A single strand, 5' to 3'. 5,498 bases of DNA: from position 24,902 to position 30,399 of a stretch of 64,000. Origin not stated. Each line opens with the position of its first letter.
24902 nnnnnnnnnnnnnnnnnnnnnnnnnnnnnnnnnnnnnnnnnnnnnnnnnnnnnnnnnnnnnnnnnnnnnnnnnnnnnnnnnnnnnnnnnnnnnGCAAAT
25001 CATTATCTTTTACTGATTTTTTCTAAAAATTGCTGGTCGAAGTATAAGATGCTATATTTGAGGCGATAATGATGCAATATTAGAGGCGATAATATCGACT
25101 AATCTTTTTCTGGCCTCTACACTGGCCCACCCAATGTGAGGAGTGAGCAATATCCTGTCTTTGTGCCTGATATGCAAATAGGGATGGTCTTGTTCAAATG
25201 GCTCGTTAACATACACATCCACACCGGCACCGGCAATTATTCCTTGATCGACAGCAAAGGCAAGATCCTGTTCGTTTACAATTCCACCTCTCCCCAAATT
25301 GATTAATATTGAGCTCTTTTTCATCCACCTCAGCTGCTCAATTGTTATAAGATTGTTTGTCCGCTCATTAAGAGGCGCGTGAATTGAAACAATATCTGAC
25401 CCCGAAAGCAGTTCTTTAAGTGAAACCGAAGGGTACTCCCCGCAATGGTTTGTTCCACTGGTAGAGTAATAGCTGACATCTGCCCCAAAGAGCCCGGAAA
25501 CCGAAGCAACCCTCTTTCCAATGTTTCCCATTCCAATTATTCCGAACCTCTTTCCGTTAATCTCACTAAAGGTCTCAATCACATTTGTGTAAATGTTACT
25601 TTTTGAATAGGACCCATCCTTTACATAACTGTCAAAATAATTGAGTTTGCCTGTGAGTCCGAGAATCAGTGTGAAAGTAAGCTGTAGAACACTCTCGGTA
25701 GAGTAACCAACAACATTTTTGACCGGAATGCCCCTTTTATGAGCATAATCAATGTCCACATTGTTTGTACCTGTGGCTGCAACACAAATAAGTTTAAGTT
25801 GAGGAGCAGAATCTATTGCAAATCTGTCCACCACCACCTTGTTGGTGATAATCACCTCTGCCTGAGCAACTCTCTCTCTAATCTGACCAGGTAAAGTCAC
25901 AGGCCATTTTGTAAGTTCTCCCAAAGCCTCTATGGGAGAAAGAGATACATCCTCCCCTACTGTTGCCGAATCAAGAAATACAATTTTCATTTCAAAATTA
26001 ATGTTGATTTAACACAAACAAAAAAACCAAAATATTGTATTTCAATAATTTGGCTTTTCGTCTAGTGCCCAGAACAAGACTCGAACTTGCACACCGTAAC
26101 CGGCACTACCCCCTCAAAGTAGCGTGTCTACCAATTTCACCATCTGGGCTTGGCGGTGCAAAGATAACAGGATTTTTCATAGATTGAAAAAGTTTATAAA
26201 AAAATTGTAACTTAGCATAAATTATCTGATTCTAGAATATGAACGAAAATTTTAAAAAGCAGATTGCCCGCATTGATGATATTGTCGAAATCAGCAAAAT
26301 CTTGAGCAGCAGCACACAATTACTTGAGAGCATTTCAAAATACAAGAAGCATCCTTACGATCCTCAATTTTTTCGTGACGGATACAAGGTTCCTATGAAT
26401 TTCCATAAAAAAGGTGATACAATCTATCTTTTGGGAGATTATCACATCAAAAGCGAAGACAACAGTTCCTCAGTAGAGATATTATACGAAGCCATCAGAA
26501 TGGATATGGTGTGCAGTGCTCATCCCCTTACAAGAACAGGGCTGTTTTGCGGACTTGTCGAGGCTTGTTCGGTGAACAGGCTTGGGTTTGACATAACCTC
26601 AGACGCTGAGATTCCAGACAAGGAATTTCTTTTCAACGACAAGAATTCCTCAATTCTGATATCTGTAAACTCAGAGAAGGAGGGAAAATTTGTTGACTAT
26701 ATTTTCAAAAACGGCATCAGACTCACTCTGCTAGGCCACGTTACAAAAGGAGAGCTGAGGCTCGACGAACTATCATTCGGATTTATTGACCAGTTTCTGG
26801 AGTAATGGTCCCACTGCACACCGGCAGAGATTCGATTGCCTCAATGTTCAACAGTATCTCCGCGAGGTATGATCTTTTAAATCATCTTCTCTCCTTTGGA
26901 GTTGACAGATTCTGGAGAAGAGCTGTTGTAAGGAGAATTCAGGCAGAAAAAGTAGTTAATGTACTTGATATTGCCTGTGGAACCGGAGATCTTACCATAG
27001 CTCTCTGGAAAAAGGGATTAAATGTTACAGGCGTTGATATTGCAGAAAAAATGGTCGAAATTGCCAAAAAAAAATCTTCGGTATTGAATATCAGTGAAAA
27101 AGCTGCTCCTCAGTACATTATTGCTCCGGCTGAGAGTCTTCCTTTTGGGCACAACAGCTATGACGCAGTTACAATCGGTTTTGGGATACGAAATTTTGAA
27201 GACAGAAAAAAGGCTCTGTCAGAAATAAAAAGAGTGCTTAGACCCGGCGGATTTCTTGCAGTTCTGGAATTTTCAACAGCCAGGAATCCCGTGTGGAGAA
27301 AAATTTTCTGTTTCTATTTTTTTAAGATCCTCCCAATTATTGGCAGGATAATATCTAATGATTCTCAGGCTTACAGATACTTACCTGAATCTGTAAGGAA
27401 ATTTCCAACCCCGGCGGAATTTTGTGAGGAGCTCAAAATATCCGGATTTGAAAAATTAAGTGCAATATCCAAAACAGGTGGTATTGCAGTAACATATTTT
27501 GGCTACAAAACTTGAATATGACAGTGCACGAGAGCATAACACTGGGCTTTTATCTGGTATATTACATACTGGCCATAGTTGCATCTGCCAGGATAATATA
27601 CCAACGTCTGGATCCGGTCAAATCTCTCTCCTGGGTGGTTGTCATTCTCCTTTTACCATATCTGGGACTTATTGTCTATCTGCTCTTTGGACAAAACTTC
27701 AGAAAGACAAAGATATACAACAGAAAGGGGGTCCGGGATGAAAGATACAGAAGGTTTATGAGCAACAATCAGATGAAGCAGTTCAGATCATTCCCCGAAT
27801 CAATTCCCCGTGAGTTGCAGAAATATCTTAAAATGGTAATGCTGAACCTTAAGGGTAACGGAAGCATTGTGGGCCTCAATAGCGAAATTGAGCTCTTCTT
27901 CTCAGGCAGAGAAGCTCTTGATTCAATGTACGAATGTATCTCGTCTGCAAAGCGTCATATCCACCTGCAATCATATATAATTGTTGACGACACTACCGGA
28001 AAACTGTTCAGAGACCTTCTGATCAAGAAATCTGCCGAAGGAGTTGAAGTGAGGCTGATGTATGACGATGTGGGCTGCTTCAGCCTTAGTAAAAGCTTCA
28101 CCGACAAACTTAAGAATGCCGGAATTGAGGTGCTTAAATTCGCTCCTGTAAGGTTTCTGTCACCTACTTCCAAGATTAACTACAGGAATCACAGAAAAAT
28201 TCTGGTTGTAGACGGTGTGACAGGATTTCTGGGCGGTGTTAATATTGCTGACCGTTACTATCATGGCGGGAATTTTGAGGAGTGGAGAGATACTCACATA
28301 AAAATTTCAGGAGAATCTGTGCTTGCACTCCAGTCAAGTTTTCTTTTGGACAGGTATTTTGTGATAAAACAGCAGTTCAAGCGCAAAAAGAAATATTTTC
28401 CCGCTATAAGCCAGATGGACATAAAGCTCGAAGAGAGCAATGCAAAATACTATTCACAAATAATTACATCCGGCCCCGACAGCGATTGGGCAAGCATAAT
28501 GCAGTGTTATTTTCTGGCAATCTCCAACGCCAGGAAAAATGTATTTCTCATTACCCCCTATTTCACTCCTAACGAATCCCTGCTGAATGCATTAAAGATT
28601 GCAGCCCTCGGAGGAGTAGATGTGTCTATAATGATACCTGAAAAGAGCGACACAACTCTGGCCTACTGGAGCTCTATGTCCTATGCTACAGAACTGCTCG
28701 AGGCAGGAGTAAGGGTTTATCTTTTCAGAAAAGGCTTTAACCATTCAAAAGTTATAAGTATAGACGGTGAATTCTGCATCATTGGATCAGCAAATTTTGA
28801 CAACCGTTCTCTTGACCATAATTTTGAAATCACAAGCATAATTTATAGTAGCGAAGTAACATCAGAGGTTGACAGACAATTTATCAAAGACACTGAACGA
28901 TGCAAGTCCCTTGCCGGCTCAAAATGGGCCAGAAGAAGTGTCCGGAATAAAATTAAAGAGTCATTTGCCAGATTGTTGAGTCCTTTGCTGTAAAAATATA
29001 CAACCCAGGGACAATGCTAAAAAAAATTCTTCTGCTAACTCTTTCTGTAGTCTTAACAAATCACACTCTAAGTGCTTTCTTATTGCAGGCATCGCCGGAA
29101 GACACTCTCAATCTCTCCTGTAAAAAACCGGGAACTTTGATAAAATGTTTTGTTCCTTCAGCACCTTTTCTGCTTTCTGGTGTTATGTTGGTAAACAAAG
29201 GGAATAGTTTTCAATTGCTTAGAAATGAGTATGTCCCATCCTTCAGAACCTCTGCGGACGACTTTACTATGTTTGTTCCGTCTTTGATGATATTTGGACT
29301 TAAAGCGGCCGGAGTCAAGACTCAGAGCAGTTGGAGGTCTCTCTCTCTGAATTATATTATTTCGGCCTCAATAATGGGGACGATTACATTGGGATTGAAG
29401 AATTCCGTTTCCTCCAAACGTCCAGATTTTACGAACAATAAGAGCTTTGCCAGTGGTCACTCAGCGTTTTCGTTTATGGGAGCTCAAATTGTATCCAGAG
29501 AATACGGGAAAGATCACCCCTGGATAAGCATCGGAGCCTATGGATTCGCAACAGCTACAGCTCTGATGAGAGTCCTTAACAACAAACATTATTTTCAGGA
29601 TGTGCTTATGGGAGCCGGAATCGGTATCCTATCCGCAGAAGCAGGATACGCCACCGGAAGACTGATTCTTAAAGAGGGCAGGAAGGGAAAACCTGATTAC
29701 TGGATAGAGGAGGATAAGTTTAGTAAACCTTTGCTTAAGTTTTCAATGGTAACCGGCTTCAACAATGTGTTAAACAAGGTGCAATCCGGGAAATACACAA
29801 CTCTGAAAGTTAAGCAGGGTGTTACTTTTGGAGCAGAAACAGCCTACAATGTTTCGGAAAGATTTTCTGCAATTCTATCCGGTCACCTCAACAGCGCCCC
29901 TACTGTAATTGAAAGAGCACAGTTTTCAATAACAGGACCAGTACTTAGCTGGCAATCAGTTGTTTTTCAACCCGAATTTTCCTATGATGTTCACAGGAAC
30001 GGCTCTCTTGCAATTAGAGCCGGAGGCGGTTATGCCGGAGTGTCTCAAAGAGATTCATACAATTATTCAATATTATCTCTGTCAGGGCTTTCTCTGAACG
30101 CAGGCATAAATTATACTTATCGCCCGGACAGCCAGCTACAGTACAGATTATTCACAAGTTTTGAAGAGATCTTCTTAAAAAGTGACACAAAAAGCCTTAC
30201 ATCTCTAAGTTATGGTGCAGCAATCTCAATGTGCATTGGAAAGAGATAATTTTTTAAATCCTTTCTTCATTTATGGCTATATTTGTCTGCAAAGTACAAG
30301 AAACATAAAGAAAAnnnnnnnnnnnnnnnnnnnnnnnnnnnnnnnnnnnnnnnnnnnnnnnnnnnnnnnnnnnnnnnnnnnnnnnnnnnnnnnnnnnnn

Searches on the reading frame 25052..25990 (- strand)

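Call 40: search_protein_families(library=pfam, proteins=[window:25052-25990:-], max_evalue=1e-8)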
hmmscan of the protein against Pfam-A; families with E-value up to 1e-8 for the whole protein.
window:25052-25990:- (312 aa): 2 families
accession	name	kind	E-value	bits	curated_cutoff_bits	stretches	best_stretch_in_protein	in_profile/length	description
PF02826.25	2-Hacid_dh_C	-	2.2e-46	157.9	25.1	1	107-287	2-178/178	D-isomer specific 2-hydroxyacid dehydrogenase, NAD binding domain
PF00389.36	2-Hacid_dh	-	3.7e-21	75.6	24.6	1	26-306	22-121/134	D-isomer specific 2-hydroxyacid dehydrogenase, catalytic domain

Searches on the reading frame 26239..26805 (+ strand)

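Call 40: search_protein_families(library=pfam, proteins=[window:26239-26805:+], max_evalue=1e-8)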
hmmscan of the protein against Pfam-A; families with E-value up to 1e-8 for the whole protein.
window:26239-26805:+ (188 aa): 0 families

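Call 42: search_protein_families(library=pfam, proteins=[window:26239-26805:+], max_evalue=0.001)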
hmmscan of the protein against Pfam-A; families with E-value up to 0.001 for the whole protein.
window:26239-26805:+ (188 aa): 1 family
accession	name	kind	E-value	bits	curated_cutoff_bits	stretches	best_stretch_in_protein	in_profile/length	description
PF02769.27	AIRS_C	-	1.1e-06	29.3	23.1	1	83-172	52-149/156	AIR synthase related protein, C-terminal domain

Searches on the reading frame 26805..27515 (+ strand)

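Call 40: search_protein_families(library=pfam, proteins=[window:26805-27515:+], max_evalue=1e-8)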
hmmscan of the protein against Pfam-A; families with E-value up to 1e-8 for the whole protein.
window:26805-27515:+ (236 aa): 6 families
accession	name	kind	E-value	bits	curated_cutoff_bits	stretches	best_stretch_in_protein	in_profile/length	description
PF01209.24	Ubie_methyltran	-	3.5e-63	213.5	20.1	1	9-235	7-233/233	ubiE/COQ5 methyltransferase family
PF08241.18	Methyltransf_11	-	1.7e-24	86.7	21.2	1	54-152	1-94/95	Methyltransferase domain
PF13649.12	Methyltransf_25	-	8.2e-22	78.2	27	1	53-149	1-97/97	Methyltransferase domain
PF08242.18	Methyltransf_12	-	5.6e-16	59.5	30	1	54-151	1-98/98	Methyltransferase domain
PF13847.12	Methyltransf_31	-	1.3e-15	57.7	27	1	50-159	4-115/145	Methyltransferase domain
PF13489.12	Methyltransf_23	-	6.8e-12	45.8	27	1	35-218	7-162/164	Methyltransferase domain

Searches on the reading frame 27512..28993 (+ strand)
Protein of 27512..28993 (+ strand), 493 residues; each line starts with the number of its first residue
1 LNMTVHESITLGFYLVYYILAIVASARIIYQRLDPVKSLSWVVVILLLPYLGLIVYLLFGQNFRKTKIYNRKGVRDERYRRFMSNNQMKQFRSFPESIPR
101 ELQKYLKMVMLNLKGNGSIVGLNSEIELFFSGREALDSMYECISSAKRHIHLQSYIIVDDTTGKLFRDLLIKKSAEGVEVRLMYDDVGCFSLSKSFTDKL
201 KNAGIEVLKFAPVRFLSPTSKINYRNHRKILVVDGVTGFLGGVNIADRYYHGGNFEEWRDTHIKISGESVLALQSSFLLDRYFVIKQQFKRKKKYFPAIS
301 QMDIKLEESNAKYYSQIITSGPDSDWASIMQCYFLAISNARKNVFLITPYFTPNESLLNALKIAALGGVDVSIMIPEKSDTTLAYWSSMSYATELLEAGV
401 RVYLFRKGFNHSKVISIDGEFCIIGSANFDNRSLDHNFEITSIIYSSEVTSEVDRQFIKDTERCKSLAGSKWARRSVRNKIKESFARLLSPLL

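Call 41: search_protein_families(library=pfam, proteins=[window:27512-28993:+], max_evalue=1e-8)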
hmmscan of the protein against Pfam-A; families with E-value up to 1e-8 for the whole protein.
window:27512-28993:+ (493 aa): 3 families
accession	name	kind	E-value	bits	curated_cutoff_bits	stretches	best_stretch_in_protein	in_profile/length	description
PF13091.12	PLDc_2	-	4.8e-45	153.1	27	2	336-459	4-130/132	PLD-like domain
PF00614.28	PLDc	-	6.6e-15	54.8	21.9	0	408-433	3-28/28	Phospholipase D Active site motif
PF13396.11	PLDc_N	-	6.4e-11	42.5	23.3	1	19-61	1-42/42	Phospholipase_D-nuclease N-terminal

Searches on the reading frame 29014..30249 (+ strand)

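Call 41: search_protein_families(library=pfam, proteins=[window:29014-30249:+], max_evalue=1e-8)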
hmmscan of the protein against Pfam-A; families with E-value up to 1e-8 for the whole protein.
window:29014-30249:+ (411 aa): 1 family
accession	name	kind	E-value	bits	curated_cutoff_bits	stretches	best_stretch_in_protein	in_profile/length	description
PF01569.27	PAP2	-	2.3e-11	44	27.2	1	135-209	41-119/130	PAP2 superfamily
